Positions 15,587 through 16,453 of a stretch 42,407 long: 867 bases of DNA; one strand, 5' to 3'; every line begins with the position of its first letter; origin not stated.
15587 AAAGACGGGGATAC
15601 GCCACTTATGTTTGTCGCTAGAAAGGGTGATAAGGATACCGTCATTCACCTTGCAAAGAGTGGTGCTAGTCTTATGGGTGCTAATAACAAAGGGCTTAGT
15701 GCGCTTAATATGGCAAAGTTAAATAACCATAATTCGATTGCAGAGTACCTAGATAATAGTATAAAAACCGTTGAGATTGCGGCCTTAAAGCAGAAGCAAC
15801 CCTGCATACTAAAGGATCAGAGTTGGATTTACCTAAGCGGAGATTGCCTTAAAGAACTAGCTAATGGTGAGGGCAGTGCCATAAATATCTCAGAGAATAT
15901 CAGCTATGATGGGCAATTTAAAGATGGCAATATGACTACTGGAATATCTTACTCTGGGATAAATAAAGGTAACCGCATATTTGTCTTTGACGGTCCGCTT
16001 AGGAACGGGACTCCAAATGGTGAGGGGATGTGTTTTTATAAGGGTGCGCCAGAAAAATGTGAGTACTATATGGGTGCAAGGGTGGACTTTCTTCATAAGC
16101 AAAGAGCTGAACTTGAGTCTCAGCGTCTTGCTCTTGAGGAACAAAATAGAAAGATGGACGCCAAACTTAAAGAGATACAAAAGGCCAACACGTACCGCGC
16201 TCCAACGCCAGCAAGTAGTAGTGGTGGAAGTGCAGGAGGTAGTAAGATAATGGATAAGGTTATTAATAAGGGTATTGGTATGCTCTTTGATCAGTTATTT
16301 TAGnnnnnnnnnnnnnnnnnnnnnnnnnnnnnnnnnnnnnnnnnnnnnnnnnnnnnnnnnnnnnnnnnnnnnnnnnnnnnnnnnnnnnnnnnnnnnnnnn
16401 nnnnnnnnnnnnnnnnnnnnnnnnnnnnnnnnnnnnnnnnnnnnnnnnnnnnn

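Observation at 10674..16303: Tandem array of four paralogous ankyrin-repeat lipoproteins inserted between pgsA and tRNA-Arg, about 1 kb from dif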

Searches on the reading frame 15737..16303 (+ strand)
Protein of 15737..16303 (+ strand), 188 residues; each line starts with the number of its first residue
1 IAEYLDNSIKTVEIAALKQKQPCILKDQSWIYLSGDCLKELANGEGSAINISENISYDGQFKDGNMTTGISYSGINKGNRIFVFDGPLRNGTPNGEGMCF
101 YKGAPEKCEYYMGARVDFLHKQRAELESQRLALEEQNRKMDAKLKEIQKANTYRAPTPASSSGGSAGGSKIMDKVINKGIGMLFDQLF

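Call 7: search_protein_families(library=pfam, proteins=[window:15737-16303:+], max_evalue=10)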
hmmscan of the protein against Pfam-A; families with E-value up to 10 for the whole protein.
window:15737-16303:+ (188 aa): 2 families
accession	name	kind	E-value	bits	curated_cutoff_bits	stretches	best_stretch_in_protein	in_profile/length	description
PF21037.2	CCDC138_cc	-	0.11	13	27.1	1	117-151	18-52/59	Coiled-coil-domain-containing protein 138, coiled-coil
PF02493.26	MORN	-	0.48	10.9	22.5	0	57-66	1-10/23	MORN repeat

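Call 30: predict_structure(alignment_id=A2)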
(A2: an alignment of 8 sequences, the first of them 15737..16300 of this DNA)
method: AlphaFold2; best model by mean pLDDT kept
length: 188 residues; sequences in the alignment: 8
mean_pLDDT: 59.3   pTM: 0.43
mean pLDDT of the five models: 59.3, 59.3, 59.2, 56.0, 54.6
residues with pLDDT >= 90: 20; 70-90: 46; 50-70: 40; < 50: 82
segments of 3 or more residues with pLDDT < 50: 1-8, 86-121, 151-188
pLDDT, mean of each block of 10 residues (from residue 1): 45 71 87 91 91 80 84 73 52 40 37 39 58 65 58 38 35 42 38
secondary structure, 60 per line:
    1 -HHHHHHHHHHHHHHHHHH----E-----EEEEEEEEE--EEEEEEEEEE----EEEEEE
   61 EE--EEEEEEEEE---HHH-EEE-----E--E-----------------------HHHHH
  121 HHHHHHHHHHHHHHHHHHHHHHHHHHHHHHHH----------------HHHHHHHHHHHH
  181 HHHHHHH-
elements in order: H2-19 E30-38 E41-50 E55-62 E65-73 E81-83 H116-152 H169-187

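Call 35: fold_search(model_id=the predicted structure, library=pdb)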
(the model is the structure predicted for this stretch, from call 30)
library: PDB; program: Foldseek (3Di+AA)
matches with E <= 10: 72; with E <= 0.001: 0
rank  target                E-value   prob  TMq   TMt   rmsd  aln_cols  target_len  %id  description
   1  7jtk_S                4.8e-01  0.91  0.21  0.19   3.5        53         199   21  Radial spoke 1 isolated from Chlamydomonas reinhardtii (released 2020-12-16)
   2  4j7f_A                8.2e-01  0.44  0.22  0.18   4.8        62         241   19  SET7/9Y335pAF in complex with TAF10 peptide and AdoHcy (released 2014-03-26)
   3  4e47_C                8.2e-01  0.41  0.21  0.17   5.1        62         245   19  SET7/9 in complex with inhibitor (R)-(3-(3-cyanophenyl)-1-oxo-1-(pyrrolidin-1-yl)propan-2-yl)-1,2,3,4-tetrahydroisoqui (released 2012-03-28)
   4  4jds_B                8.2e-01  0.38  0.21  0.17   5.1        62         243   18  SETD7 in complex with inhibitor PF-5426 and S-adenosyl-methionine (released 2013-03-27)
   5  4jds_C                8.7e-01  0.41  0.21  0.17   5.0        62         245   19  SETD7 in complex with inhibitor PF-5426 and S-adenosyl-methionine (released 2013-03-27)
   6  4e47_A                8.7e-01  0.35  0.21  0.17   5.1        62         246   18  SET7/9 in complex with inhibitor (R)-(3-(3-cyanophenyl)-1-oxo-1-(pyrrolidin-1-yl)propan-2-yl)-1,2,3,4-tetrahydroisoqui (released 2012-03-28)
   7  8j07_c1               9.9e-01  0.51  0.25  0.21   7.4        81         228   18  96nm repeat of human respiratory doublet microtubule and associated axonemal complexes (released 2023-07-26)
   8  7sqc_V1               1.1e+00  0.54  0.24  0.23   5.7        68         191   25  Ciliary C1 central pair apparatus isolated from Chlamydomonas reinhardtii (released 2022-04-13)
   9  6ozg_A                1.3e+00  0.03  0.11  0.10  14.2        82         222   12  Crystal structure of Thermotoga maritima (Tm) Endonuclease V (E89Q) in complex with a 12mer DNA containing an inosine  (released 2019-09-04)
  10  6t69                  1.4e+00  0.18  0.17  0.16  10.6        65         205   17  Crystal structure of Toxoplasma gondii Morn1(V shape) (released 2020-11-18)
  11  9y6s_8a               1.5e+00  0.66  0.21  0.07   2.9        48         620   14  96-nm repeat of the Leishmania tarentolae doublet microtubule (released 2025-12-17)
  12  4jlg_B                1.5e+00  0.25  0.23  0.19   5.1        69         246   17  SETD7 in complex with inhibitor (R)-PFI-2 and S-adenosyl-methionine (released 2013-04-17)
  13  4jds_D                1.5e+00  0.23  0.22  0.18   5.2        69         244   17  SETD7 in complex with inhibitor PF-5426 and S-adenosyl-methionine (released 2013-03-27)
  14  2w36_A                1.6e+00  0.03  0.11  0.10  14.2        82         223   12  Structures of endonuclease V with DNA reveal initiation of deaminated adenine repair (released 2009-01-20)
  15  4jlg_A                1.8e+00  0.21  0.23  0.18   5.1        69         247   17  SETD7 in complex with inhibitor (R)-PFI-2 and S-adenosyl-methionine (released 2013-04-17)
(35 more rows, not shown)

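Call 36: search_protein_representatives(alignment_id=A2)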
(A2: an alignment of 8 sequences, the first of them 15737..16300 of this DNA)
Query: 8 sequences, 213 profile positions. Proteins with E-value up to 0.001 (for the whole library): 1106; up to 1e-10: 234; up to 1e-30: 90. The best 150 are listed.
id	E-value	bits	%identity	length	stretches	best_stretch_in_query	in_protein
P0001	6.7e-84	297.1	-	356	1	14-213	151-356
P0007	8.6e-82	290.2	-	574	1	20-213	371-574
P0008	4.7e-80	284.6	-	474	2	2-213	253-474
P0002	8.4e-79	280.5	-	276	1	1-213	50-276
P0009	4.8e-64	232.2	-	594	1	14-213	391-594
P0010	3.0e-61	223.1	-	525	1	43-213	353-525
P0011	1.1e-60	221.3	-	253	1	4-213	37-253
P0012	2.2e-60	220.3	-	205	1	31-213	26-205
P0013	3.3e-60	219.7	-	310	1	16-213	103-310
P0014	1.3e-59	217.7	-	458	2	3-213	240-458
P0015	2.3e-59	216.9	-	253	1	42-213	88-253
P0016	1.2e-58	214.6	-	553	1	25-213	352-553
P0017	2.8e-58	213.4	-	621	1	17-213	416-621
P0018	3.7e-58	213.0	-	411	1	27-213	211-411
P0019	6.8e-58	212.1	-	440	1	21-213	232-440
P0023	8.0e-57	208.6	-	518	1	11-213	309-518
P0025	8.3e-57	208.6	-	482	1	38-213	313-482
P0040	9.7e-54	198.6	-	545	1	31-213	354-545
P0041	1.9e-53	197.6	-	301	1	17-213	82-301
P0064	1.4e-38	149.0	-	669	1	37-213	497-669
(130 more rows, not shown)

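Call 43: search_protein_families(library=pfam, alignment_id=A4, max_evalue=0.0001)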
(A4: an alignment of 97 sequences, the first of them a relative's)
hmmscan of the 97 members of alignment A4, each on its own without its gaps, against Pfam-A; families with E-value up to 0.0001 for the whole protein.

A. member 1, P0007 (574 aa): 7 families
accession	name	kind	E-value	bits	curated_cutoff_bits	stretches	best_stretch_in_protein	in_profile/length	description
PF12796.13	Ank_2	-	1.5e-63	211.8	27.3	5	210-302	1-89/90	Ankyrin repeats (3 copies)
PF00023.36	Ank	-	3.5e-49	162.4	21.1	2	239-267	2-30/33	Ankyrin repeat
PF13637.12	Ank_4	-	2.6e-40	136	22.7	5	210-259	1-50/50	Ankyrin repeats (many copies)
PF13606.12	Ank_3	-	4.2e-40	131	22.3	0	239-267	2-30/30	Ankyrin repeat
PF13857.12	Ank_5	-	2.9e-25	88.5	27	0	258-310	1-53/56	Ankyrin repeats (many copies)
PF23745.1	ANK_LRRK2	-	4.5e-08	33.5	27.5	0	275-359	34-113/130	LRRK2 ANK repeat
PF24521.3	Ank_KRIT1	-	6.2e-08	32.9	80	0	273-343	47-122/149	KRIT1 ankyrin-repeats domain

B. families by the number of members that match (of 97 scanned): 13 families
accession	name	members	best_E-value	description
PF12796.13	Ank_2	47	1.2e-113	Ankyrin repeats (3 copies)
PF00023.36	Ank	47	1.3e-61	Ankyrin repeat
PF13637.12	Ank_4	47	1.3e-49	Ankyrin repeats (many copies)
PF13857.12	Ank_5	46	4.9e-39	Ankyrin repeats (many copies)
PF13606.12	Ank_3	43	4.2e-40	Ankyrin repeat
PF24521.3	Ank_KRIT1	6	4.3e-14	KRIT1 ankyrin-repeats domain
PF02493.26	MORN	3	4.3e-21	MORN repeat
PF13180.12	PDZ_2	3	8.9e-12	PDZ domain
PF23745.1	ANK_LRRK2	3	4.5e-08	LRRK2 ANK repeat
PF17820.7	PDZ_6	2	3.1e-08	PDZ domain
PF11008.14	DUF2846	2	1.7e-06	Protein of unknown function (DUF2846)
PF03544.19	TonB_C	1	2.8e-16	Gram-negative bacterial TonB protein C-terminal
PF23186.1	DUF7059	1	7.6e-05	Domain of unknown function (DUF7059)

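Call 44: list_cluster_members(proteins=[P0008, P0009, P0013, P0016, P0018, P0019, P0023, P0025, P0040, P0064])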
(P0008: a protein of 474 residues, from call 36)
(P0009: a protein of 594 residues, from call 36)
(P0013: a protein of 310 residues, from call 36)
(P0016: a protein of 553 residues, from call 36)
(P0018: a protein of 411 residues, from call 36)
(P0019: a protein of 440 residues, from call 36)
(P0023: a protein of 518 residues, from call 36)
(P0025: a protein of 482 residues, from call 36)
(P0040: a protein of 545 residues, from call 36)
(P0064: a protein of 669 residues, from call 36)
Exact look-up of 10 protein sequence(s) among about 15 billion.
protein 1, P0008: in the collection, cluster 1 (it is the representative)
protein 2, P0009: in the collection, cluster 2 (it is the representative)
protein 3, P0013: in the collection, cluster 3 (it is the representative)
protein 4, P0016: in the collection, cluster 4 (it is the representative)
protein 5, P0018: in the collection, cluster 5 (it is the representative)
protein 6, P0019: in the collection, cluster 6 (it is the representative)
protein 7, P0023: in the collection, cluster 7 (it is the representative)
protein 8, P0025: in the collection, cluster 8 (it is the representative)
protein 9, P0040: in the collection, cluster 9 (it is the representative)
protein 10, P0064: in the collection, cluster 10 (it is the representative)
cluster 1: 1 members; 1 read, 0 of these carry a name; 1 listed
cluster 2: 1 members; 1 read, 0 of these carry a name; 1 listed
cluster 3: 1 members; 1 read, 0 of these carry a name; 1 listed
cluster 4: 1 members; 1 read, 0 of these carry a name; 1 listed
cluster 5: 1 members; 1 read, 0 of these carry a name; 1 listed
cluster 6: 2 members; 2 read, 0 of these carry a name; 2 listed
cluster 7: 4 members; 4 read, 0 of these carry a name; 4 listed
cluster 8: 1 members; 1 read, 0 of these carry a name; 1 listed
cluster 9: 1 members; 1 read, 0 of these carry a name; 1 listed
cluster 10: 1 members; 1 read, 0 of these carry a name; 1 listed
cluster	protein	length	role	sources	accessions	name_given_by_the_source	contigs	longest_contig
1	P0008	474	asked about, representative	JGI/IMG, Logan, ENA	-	-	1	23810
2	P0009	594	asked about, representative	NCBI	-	-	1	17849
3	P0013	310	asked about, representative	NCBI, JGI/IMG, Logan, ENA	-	-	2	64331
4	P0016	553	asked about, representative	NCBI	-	-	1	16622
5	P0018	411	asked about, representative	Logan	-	-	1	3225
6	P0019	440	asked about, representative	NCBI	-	-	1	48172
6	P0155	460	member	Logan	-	-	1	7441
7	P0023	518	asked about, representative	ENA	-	-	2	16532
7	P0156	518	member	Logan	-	-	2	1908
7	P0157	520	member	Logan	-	-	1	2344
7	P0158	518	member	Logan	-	-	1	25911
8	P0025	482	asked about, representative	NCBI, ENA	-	-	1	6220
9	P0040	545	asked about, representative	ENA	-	-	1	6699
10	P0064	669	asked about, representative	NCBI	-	-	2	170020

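Call 45: find_encoding_contigs(protein=P0009, flank=10000, max_places=3)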
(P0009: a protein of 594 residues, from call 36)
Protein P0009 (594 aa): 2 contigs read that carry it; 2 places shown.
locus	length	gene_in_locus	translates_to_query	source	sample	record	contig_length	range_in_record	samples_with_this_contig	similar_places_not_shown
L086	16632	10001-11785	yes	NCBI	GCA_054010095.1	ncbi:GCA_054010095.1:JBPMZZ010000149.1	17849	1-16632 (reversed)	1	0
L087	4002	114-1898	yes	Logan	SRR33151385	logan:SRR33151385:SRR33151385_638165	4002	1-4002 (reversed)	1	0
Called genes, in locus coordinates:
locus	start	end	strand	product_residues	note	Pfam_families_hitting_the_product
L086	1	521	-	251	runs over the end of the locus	PF01553:Acyltransferase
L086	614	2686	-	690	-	PF02092:tRNA_synt_2f, PF05746:DALR_1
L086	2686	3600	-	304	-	PF02091:tRNA-synt_2e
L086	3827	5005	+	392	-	PF00563:EAL, PF13682:CZB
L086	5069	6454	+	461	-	PF03695:UPF0149, PF04184:ST7 (weak), PF13428:TPR_14 (faint), PF14559:TPR_19 (faint), PF13414:TPR_11 (faint), PF00515:TPR_1 (weak), PF07719:TPR_2 (weak), PF13181:TPR_8 (weak), +1 more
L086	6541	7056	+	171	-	-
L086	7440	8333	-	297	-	-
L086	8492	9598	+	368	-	PF02568:ThiI, PF03054:tRNA_Me_trans, PF18297:NFACT-R_2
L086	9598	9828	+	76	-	PF01206:TusA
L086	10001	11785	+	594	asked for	PF00023:Ank (faint), PF13637:Ank_4 (faint), PF13606:Ank_3 (faint), PF12796:Ank_2, PF13857:Ank_5 (weak)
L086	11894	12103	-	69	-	-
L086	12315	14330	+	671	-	PF00672:HAMP (faint), PF00015:MCPsignal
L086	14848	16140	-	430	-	PF00078:RVT_1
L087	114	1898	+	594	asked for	PF00023:Ank (faint), PF13637:Ank_4 (faint), PF13606:Ank_3 (faint), PF12796:Ank_2, PF13857:Ank_5 (weak)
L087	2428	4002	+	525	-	?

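Call 46: find_encoding_contigs(protein=P0013, flank=10000, max_places=3)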
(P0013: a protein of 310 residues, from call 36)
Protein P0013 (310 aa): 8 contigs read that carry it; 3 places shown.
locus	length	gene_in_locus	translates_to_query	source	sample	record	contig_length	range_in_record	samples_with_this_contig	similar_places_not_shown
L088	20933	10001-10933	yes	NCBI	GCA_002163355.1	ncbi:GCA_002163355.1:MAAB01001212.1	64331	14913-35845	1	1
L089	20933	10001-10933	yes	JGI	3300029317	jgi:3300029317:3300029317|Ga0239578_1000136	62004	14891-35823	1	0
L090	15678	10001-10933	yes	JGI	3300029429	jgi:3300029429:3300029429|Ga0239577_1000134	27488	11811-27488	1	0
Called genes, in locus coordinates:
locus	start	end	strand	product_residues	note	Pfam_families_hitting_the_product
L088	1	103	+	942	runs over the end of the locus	-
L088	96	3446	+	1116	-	PF04313:HSDR_N, PF04851:ResIII, PF18766:SWI2_SNF2, PF22679:T1R_D3-like, PF11867:T1RH-like_C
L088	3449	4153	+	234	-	PF01863:YgjP-like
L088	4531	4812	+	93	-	-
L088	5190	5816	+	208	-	PF12385:Peptidase_C70 (weak), PF13529:Peptidase_C39_2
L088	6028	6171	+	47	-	-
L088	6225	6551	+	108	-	-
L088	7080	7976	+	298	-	-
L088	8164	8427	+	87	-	-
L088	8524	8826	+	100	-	-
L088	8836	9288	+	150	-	-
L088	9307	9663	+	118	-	-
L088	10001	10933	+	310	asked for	-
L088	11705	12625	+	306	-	-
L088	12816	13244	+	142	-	PF00717:Peptidase_S24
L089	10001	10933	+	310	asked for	-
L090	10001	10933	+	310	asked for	-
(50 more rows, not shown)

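Call 47: find_related_loci(query=A2, collection=metagenome_contigs, flank=10000)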
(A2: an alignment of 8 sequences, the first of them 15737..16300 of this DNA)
Query A2 (188 aa) in metagenome_contigs; peptide patterns used: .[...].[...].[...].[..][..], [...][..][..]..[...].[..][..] (x = any residue, [..] = any of these).
154 stretches matched a pattern; 30 encode a relative of the query (tblastn E <= 1e-3); 30 distinct loci.
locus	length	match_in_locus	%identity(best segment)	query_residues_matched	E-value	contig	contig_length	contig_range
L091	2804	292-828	41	12-188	2e-37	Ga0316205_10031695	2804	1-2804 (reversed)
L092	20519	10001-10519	37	12-188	4e-37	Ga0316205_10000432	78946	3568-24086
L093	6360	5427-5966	38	14-188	1e-36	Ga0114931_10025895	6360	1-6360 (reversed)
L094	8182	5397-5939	38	10-188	4e-36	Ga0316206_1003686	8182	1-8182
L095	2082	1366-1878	37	15-188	7e-34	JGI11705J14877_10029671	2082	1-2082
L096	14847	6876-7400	35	17-188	2e-32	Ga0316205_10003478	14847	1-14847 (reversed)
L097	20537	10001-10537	38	12-188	2e-32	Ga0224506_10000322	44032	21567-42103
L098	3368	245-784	36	9-188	4e-32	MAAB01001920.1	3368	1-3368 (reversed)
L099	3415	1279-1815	37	15-188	9e-32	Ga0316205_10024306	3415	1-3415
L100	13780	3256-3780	37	15-188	6e-32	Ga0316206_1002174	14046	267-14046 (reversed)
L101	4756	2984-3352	47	23-150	2e-31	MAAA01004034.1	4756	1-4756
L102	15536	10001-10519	36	21-188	3e-31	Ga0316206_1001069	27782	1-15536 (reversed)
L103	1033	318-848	37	2-188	3e-32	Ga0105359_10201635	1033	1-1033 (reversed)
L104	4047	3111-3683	34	9-188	8e-31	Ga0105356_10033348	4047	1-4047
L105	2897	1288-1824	35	15-188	6e-31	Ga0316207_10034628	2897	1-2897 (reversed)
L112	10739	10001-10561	34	8-188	3e-29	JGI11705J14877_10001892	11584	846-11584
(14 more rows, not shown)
